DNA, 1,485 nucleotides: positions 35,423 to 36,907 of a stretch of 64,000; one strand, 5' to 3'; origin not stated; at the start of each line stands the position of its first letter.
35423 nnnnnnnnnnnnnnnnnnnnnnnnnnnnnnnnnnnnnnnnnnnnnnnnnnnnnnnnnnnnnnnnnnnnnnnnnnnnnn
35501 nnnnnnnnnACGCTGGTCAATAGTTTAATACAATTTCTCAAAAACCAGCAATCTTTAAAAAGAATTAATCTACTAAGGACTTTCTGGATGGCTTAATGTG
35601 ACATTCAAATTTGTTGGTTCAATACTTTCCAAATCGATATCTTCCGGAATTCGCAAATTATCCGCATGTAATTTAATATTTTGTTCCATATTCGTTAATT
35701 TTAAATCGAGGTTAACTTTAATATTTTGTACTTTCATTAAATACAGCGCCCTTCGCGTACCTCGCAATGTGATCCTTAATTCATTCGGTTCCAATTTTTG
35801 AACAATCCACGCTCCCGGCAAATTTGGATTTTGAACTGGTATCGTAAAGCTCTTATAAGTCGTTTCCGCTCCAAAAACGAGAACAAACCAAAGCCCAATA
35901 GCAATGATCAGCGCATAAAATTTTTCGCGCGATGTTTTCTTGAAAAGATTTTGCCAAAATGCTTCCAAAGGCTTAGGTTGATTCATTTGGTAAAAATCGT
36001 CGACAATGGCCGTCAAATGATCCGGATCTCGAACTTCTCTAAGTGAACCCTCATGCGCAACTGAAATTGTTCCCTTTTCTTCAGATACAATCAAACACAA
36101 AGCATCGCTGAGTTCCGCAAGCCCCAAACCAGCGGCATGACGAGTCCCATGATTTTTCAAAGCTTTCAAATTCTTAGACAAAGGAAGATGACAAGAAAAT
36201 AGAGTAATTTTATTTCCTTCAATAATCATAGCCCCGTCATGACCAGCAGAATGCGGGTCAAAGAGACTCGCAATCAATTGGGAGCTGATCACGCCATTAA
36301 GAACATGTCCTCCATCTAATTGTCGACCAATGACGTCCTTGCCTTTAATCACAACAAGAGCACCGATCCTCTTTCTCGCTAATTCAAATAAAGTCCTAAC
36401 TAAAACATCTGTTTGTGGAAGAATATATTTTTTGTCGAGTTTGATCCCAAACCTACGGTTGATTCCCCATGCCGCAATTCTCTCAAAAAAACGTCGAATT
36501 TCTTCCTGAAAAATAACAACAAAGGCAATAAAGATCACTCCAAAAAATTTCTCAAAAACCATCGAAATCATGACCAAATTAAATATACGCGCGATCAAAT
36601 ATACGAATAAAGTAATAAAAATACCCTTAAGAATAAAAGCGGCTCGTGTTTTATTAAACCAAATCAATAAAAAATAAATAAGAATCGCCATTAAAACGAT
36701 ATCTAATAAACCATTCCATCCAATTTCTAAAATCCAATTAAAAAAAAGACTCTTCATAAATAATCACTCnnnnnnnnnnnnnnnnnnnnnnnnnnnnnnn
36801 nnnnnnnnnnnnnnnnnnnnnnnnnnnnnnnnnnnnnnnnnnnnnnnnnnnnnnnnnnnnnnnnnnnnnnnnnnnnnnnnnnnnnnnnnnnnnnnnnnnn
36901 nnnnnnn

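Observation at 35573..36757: CdaA diadenylate cyclase fused to a YbbR (CdaR-type) domain, with a variant RHR motif (RHA)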

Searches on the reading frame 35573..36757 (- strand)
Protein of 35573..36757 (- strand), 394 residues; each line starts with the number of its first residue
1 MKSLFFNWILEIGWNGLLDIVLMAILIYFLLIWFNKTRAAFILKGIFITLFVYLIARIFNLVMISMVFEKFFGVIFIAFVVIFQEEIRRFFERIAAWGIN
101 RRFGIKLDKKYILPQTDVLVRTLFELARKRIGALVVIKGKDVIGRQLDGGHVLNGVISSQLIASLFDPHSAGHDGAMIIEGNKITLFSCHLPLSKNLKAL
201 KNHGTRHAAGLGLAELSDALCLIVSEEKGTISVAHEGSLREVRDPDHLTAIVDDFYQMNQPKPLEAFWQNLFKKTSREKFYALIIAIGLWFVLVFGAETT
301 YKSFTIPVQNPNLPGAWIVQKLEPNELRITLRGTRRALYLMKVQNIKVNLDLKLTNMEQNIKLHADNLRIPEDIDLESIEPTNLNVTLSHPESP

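Call 3: search_protein_families(library=pfam, proteins=[window:35573-36757:-], max_evalue=1)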
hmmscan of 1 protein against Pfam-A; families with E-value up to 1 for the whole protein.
window:35573-36757:- (394 aa): 3 families
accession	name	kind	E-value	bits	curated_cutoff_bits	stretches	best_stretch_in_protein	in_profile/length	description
PF02457.21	DAC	-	1.8e-33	115.1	27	1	122-238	3-118/119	DisA bacterial checkpoint controller nucleotide-binding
PF19293.4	CdaA_N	-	4.5e-08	33.6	23.8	1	9-87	2-81/81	CdaA N-terminal transmembrane domain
PF07949.17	YbbR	-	0.00027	21.6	22.3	1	306-388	1-81/81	YbbR-like protein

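Call 4: search_protein_families(library=ncbifam, proteins=[window:35573-36757:-], max_evalue=1)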
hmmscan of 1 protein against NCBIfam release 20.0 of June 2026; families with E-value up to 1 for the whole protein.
window:35573-36757:- (394 aa): 6 families
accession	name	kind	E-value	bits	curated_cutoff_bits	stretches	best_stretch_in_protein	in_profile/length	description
TIGR00159.1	TIGR00159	equivalog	1.5e-54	185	188.8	1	15-241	12-235/254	diadenylate cyclase CdaA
NF038328.1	c-di-AMP_CdaS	exception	4.9e-30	104.5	225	1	119-241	67-189/191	sporulation-specific diadenylate cyclase CdaS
NF038327.1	c-di-AMP_CdaM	exception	2.2e-26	92.6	225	1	74-255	10-189/196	diadenylate cyclase CdaM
NF010009.0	PRK13482.1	equivalog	2.9e-06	26.7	201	1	125-249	28-148/357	DNA integrity scanning diadenylate cyclase DisA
NF003069.1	PRK03992.1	subfamily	0.11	11.6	500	1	105-144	199-237/379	proteasome-activating nucleotidase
NF041371.1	Diadnylcyc_Halo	equivalog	0.12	11.7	430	1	174-240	194-262/270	diadenylate cyclase DacZ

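Call 5: search_solved_structures(query=window:35573-36757:-, max_evalue=0.01, show_alignments=3)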
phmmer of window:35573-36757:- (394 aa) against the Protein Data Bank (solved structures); distinct sequences matched with E-value up to 0.01: 17.
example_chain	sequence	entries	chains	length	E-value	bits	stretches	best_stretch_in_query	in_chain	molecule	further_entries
9g69_C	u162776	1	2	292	7e-34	120.7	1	17-239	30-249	Diadenylate cyclase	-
7ojs_H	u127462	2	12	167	9.2e-26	94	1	118-259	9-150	Cyclic di-AMP synthase CdaA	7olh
6huw_A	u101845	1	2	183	1e-25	93.8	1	117-259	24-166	Diadenylate cyclase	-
9g0g_A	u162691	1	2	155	2e-25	92.9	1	118-243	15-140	Cyclic di-AMP synthase CdaA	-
8ogk_A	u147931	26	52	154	2.1e-25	92.8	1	118-242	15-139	Cyclic di-AMP synthase CdaA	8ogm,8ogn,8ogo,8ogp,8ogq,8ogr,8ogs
6gyw_A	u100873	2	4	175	8.9e-25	90.7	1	123-241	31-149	Diadenylate cyclase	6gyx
6gyy_A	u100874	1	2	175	3.2e-24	88.9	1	123-241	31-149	Diadenylate cyclase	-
7l8n_A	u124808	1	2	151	5e-24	88.3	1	119-239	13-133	Diadenylate cyclase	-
8ofg_A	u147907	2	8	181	5.9e-23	84.8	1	119-241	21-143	Diadenylate cyclase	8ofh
4rv7_A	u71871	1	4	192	6.4e-23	84.6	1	120-262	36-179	Diadenylate cyclase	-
6hvl_A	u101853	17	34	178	6.6e-23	84.6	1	122-263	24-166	Diadenylate cyclase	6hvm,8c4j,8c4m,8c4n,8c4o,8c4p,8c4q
6hvn_A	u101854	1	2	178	2.4e-22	82.8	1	122-263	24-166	Diadenylate cyclase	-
8ofo_AAA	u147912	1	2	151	1.5e-21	80.1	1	124-240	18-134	Diadenylate cyclase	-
2fb5_A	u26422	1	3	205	7.1e-19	71.3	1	118-239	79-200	hypothetical Membrane Spanning Protein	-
8ofj_B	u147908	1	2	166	2.9e-16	62.7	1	117-243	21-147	Diadenylate cyclase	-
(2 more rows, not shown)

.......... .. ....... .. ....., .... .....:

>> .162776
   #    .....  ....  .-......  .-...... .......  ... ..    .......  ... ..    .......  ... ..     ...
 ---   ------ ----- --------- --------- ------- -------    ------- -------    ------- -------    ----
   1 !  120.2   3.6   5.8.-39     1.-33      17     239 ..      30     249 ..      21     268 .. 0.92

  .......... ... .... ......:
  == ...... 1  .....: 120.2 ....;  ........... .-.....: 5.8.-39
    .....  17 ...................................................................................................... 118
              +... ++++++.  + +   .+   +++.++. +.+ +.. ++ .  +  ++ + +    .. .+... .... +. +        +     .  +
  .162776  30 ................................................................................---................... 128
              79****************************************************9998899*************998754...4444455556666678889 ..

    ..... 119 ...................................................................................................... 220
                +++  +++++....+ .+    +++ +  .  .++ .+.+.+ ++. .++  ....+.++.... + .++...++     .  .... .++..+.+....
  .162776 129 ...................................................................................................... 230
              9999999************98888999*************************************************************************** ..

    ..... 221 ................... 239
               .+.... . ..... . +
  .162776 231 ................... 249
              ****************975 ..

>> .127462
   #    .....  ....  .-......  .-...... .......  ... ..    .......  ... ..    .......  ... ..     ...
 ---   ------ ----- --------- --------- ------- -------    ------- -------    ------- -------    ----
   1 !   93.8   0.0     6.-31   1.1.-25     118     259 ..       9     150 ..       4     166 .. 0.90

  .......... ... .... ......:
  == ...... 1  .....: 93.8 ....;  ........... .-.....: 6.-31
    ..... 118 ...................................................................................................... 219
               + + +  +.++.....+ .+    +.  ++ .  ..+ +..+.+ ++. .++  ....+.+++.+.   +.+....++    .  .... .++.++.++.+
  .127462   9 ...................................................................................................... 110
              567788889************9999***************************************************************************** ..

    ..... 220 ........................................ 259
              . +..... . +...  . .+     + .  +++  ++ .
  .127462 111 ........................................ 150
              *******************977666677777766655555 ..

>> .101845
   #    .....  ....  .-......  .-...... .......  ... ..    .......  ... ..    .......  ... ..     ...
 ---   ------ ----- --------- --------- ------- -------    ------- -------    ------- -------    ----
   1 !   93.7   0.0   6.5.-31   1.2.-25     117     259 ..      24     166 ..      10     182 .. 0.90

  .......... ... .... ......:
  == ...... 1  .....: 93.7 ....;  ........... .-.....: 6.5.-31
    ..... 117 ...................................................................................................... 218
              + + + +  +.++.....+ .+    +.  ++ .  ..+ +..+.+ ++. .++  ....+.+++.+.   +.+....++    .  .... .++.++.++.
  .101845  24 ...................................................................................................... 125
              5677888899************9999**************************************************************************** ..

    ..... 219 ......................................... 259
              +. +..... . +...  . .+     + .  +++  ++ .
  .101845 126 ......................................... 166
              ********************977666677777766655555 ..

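Call 6: find_homologous_proteins(query=window:35573-36757:-, max_evalue=0.001)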
Query window:35573-36757:- (394 aa): 2863 proteins with E <= 0.001 among 7649 candidates; the best 120 are listed.
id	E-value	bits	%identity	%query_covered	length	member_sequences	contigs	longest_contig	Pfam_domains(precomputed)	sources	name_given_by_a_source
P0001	2.2e-259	878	100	100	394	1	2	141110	PF02457.22,PF19293.5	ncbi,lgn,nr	ncbi:MAG: diadenylate cyclase [Candidatus Omnitrophica bacterium]|nr:diadenylate cyclase [Candidatus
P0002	1.1e-247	839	94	100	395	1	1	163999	PF02457.22,PF19293.5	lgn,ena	-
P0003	1.1e-167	576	64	100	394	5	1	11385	PF02457.22,PF19293.5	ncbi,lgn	-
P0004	6.9e-163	560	64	98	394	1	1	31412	PF02457.22,PF19293.5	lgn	-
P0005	2.0e-162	559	63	99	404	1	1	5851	PF02457.22,PF19293.5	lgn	-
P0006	4.5e-138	479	54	97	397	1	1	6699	PF02457.22,PF19293.5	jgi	-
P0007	1.2e-123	431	51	98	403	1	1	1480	PF02457.22,PF19293.5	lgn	-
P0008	1.3e-123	431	50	98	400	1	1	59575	PF02457.22,PF19293.5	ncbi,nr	ncbi:hypothetical protein BVX98_07445 [bacterium F11]|nr:hypothetical protein BVX98_07445 [bacterium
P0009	4.8e-123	429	48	97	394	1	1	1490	PF02457.22,PF19293.5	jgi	-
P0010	9.7e-123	428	51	93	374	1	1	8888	PF02457.22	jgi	-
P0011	1.6e-122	427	50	97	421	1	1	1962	PF02457.22,PF19293.5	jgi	-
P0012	1.9e-122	427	51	98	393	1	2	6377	PF02457.22,PF19293.5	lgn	-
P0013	3.0e-122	427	49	97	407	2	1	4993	PF02457.22,PF19293.5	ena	-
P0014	5.8e-122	426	51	96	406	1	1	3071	PF02457.22,PF19293.5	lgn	-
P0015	1.4e-121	424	50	97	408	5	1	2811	PF02457.22,PF19293.5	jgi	jgi:diadenylate cyclase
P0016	1.4e-121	424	50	98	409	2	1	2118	PF02457.22,PF19293.5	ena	-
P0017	1.5e-121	424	50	96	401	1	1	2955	PF02457.22,PF19293.5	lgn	-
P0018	1.5e-121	424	50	98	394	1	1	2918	PF02457.22,PF19293.5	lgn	-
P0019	5.5e-121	422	50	97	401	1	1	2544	PF02457.22,PF19293.5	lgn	-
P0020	8.0e-121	422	55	85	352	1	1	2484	PF02457.22,PF19293.5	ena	-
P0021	1.6e-120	421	50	97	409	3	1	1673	PF02457.22,PF19293.5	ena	-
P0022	1.7e-120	421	50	97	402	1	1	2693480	PF02457.22,PF19293.5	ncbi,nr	ncbi:MAG: diadenylate cyclase [Nitrospiraceae bacterium]|nr:MAG: diadenylate cyclase [Nitrospiraceae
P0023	6.0e-120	419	49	97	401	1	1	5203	PF02457.22,PF19293.5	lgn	-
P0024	6.1e-120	419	49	97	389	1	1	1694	PF02457.22,PF19293.5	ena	-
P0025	3.9e-119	416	49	97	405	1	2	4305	PF02457.22,PF19293.5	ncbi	-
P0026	5.5e-119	416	50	98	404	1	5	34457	PF02457.22,PF19293.5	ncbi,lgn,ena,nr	ncbi:MAG: diadenylate cyclase [Verrucomicrobia bacterium]|nr:diadenylate cyclase [Verrucomicrobiota 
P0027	5.6e-119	416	49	98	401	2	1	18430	PF02457.22,PF19293.5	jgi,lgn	-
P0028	1.4e-118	414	51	98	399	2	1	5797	PF02457.22,PF19293.5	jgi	jgi:diadenylate cyclase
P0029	1.4e-118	414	49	98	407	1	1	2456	PF02457.22,PF19293.5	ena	-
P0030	6.4e-118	412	50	97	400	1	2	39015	PF02457.22,PF19293.5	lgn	-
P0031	1.8e-117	411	47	99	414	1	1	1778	PF02457.22,PF19293.5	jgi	-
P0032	5.1e-117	409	50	97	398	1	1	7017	PF02457.22,PF19293.5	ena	-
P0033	5.2e-117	409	49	99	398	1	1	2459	PF02457.22,PF19293.5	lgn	-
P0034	7.4e-117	409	49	97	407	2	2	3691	PF02457.22,PF19293.5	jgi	-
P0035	1.1e-116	408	49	99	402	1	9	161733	PF02457.22,PF19293.5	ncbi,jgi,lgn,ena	jgi:diadenylate cyclase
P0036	1.3e-116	408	48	98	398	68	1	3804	PF02457.22,PF19293.5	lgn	-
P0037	1.3e-116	408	50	97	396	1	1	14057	PF02457.22,PF19293.5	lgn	-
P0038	1.5e-116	408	49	97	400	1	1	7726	PF02457.22,PF19293.5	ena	-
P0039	1.6e-116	408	48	98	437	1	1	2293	PF02457.22,PF19293.5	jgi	jgi:diadenylate cyclase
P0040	1.8e-116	408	48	99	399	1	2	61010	PF02457.22,PF19293.5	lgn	-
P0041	2.0e-116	407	49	99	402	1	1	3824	PF02457.22,PF19293.5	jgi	-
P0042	2.4e-116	407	48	96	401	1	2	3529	PF02457.22,PF19293.5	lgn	-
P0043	2.5e-116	407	49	97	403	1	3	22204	PF02457.22,PF19293.5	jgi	jgi:uncharacterized protein (TIGR00159 family)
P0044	2.6e-116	407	48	99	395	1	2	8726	PF02457.22,PF19293.5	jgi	jgi:diadenylate cyclase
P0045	3.7e-116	406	48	98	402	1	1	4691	PF02457.22,PF19293.5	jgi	jgi:uncharacterized protein (TIGR00159 family)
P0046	5.2e-116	406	49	99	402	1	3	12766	PF02457.22,PF19293.5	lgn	-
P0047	1.0e-115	405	49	97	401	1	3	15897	PF02457.22,PF19293.5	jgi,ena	-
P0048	1.6e-115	404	49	97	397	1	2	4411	PF02457.22,PF19293.5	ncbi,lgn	-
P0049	2.0e-115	404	48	96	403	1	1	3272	PF02457.22,PF19293.5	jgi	jgi:uncharacterized protein (TIGR00159 family)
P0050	2.4e-115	404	48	96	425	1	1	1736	PF02457.22,PF19293.5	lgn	-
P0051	2.8e-115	404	47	98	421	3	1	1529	PF02457.22,PF19293.5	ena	-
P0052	3.6e-115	403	50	96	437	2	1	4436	PF02457.22,PF19293.5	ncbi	-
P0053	5.0e-115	403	48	97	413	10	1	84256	PF02457.22,PF19293.5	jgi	jgi:uncharacterized protein (TIGR00159 family)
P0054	1.4e-114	401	50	96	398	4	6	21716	PF02457.22,PF19293.5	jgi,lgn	-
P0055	2.1e-114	401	50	96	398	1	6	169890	PF02457.22,PF19293.5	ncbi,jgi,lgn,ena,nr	ncbi:MAG: diadenylate cyclase [Opitutales bacterium]|jgi:uncharacterized protein (TIGR00159 family)|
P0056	2.4e-114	400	48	98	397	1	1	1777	PF02457.22,PF19293.5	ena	-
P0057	2.6e-114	400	50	97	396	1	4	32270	PF02457.22,PF19293.5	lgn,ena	-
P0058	3.0e-114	400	46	98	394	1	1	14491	PF02457.22,PF19293.5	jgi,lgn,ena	-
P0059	3.2e-114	400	50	96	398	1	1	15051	PF02457.22,PF19293.5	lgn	-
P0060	4.1e-114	400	48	97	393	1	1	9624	PF02457.22,PF19293.5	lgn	-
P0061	4.7e-114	400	51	94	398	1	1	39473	PF02457.22,PF19293.5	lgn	-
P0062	5.1e-114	399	46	97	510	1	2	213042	PF02457.22,PF19293.5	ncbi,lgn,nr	ncbi:MAG: diadenylate cyclase [Candidatus Omnitrophica bacterium]|nr:diadenylate cyclase [Candidatus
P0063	8.7e-114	399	48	97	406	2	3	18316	PF02457.22,PF19293.5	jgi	jgi:uncharacterized protein (TIGR00159 family)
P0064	1.1e-113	398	48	97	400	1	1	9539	PF02457.22,PF19293.5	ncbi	-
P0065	1.4e-113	398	49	96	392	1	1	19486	PF02457.22,PF19293.5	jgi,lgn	jgi:diadenylate cyclase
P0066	2.1e-113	397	49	99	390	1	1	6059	PF02457.22,PF19293.5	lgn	-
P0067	2.4e-113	397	47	100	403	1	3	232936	PF02457.22,PF19293.5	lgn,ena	-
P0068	2.4e-113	397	47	97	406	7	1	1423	PF02457.22,PF19293.5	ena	-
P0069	5.2e-113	396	48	97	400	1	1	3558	PF02457.22,PF19293.5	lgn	-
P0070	6.5e-113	396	47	97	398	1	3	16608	PF02457.22,PF19293.5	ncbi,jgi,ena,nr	ncbi:MAG TPA: diadenylate cyclase [Thermodesulfobacteriota bacterium]|nr:diadenylate cyclase [Thermo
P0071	9.8e-113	395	46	97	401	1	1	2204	PF02457.22,PF19293.5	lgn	-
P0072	1.6e-112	394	49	97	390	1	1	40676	PF02457.22,PF19293.5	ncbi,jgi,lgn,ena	-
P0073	1.8e-112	394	49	96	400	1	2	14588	PF02457.22,PF19293.5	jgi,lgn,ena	-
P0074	1.8e-112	394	49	99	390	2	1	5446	PF02457.22,PF19293.5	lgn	-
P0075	2.9e-112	394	48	99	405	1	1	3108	PF02457.22,PF19293.5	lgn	-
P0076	3.0e-112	394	49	98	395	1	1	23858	PF02457.22,PF19293.5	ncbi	-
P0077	3.3e-112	393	45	97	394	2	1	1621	PF02457.22,PF19293.5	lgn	-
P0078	3.4e-112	393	49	94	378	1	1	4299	PF02457.22,PF19293.5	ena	-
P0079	7.2e-112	392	48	97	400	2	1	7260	PF02457.22,PF19293.5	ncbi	-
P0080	7.6e-112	392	47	97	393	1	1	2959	PF02457.22,PF19293.5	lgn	-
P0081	7.7e-112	392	48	99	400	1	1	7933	PF02457.22,PF19293.5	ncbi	-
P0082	1.3e-111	391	48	97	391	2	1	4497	PF02457.22,PF19293.5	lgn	-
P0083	2.1e-111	391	47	96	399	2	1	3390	PF02457.22,PF19293.5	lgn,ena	-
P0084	2.3e-111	391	44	97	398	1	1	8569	PF02457.22,PF19293.5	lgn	-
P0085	2.4e-111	391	50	99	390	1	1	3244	PF02457.22,PF19293.5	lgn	-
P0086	3.7e-111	390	48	99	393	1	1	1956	PF02457.22,PF19293.5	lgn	-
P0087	4.3e-111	390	48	97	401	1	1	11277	PF02457.22,PF19293.5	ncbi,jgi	-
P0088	5.4e-111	389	46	98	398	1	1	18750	PF02457.22,PF19293.5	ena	-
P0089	8.2e-111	389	47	97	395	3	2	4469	PF02457.22,PF19293.5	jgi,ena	-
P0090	1.2e-110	388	47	97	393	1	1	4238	PF02457.22,PF19293.5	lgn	-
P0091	1.2e-110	388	47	97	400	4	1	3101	PF02457.22,PF19293.5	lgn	-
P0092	1.3e-110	388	47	97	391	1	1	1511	PF02457.22,PF19293.5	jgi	jgi:uncharacterized protein (TIGR00159 family)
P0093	1.5e-110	388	47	98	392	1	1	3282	PF02457.22,PF07949.18,PF19293.5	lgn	-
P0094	1.7e-110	388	47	98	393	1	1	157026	PF02457.22,PF19293.5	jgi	jgi:uncharacterized protein (TIGR00159 family)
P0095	1.8e-110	388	48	96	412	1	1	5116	PF02457.22,PF19293.5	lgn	-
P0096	2.1e-110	387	48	97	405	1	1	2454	PF02457.22,PF19293.5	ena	-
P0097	3.8e-110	387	47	98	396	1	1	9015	PF02457.22,PF19293.5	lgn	-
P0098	3.8e-110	387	48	99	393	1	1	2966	PF02457.22,PF19293.5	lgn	-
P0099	5.2e-110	386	47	99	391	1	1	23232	PF02457.22,PF19293.5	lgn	-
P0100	1.3e-109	385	48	97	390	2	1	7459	PF02457.22,PF19293.5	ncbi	-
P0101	1.4e-109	385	47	99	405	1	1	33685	PF02457.22,PF19293.5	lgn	-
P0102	1.4e-109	385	47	97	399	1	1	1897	PF02457.22,PF19293.5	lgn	-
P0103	2.3e-109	384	45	97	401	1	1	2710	PF02457.22,PF19293.5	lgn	-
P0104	2.3e-109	384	47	98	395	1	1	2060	PF02457.22,PF19293.5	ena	-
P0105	3.6e-109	383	47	98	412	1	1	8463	PF02457.22,PF19293.5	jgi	jgi:diadenylate cyclase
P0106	4.0e-109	383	46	98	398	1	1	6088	PF02457.22,PF19293.5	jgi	-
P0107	5.4e-109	383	48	95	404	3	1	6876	PF02457.22,PF19293.5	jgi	-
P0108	8.4e-109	382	47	98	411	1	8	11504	PF02457.22,PF19293.5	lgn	-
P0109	8.7e-109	382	47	97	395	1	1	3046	PF02457.22,PF19293.5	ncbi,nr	ncbi:MAG: diadenylate cyclase [Desulfobacterota bacterium]|nr:diadenylate cyclase [Thermodesulfobact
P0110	1.0e-108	382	48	97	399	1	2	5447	PF02457.22,PF19293.5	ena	-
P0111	1.5e-108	381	46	98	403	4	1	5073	PF02457.22,PF19293.5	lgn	-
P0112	1.6e-108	381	46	97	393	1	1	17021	PF02457.22,PF19293.5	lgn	-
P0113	1.7e-108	381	45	98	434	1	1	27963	PF02457.22,PF19293.5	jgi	jgi:diadenylate cyclase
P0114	1.9e-108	381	45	98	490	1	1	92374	PF02457.22,PF19293.5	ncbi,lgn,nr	ncbi:MAG: diadenylate cyclase [Candidatus Omnitrophota bacterium]|nr:diadenylate cyclase [Candidatus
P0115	3.6e-108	380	47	98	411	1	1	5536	PF02457.22,PF07949.18,PF19293.5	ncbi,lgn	-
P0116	3.8e-108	380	46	99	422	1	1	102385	PF02457.22,PF19293.5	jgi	jgi:diadenylate cyclase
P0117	3.9e-108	380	45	97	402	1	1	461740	PF02457.22,PF19293.5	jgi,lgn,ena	-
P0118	4.5e-108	380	44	98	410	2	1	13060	PF02457.22,PF19293.5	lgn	-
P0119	6.7e-108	379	46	95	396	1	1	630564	PF02457.22,PF19293.5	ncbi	-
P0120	7.7e-108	379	49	97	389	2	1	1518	PF02457.22,PF19293.5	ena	-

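Call 10: search_solved_structures(query=A1, max_evalue=10, show_alignments=0)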
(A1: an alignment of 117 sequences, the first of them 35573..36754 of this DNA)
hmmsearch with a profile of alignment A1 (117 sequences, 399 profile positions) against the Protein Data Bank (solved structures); distinct sequences matched with E-value up to 10: 20.
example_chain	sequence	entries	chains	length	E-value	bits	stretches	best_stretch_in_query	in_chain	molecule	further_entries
9g69_C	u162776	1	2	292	2e-43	151.8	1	14-250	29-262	Diadenylate cyclase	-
6huw_A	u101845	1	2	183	1.7e-39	138.9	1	107-273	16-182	Diadenylate cyclase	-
7ojs_H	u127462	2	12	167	3.1e-39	138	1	110-273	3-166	Cyclic di-AMP synthase CdaA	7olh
9g0g_A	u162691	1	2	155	6.7e-38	133.6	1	108-254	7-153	Cyclic di-AMP synthase CdaA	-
8ogk_A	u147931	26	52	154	9.6e-38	133.1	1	108-252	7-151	Cyclic di-AMP synthase CdaA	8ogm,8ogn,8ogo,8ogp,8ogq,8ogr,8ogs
8ofg_A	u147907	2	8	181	1.3e-35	126.1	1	107-250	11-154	Diadenylate cyclase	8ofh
4rv7_A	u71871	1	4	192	1.1e-34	123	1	105-255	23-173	Diadenylate cyclase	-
6gyw_A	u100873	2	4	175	1.4e-34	122.7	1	96-254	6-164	Diadenylate cyclase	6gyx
6gyy_A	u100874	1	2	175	1.7e-34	122.4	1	96-254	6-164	Diadenylate cyclase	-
6hvl_A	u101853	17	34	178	1.8e-34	122.3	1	109-255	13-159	Diadenylate cyclase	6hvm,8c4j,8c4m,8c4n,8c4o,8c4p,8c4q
6hvn_A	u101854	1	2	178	4.4e-34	121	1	109-255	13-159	Diadenylate cyclase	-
7l8n_A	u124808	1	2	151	4.7e-34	121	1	111-253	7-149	Diadenylate cyclase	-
2fb5_A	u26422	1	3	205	9.3e-33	116.7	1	103-240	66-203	hypothetical Membrane Spanning Protein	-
8ofo_AAA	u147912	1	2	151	6e-31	110.7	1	119-244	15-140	Diadenylate cyclase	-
8ofj_B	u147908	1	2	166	7.2e-30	107.2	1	101-252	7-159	Diadenylate cyclase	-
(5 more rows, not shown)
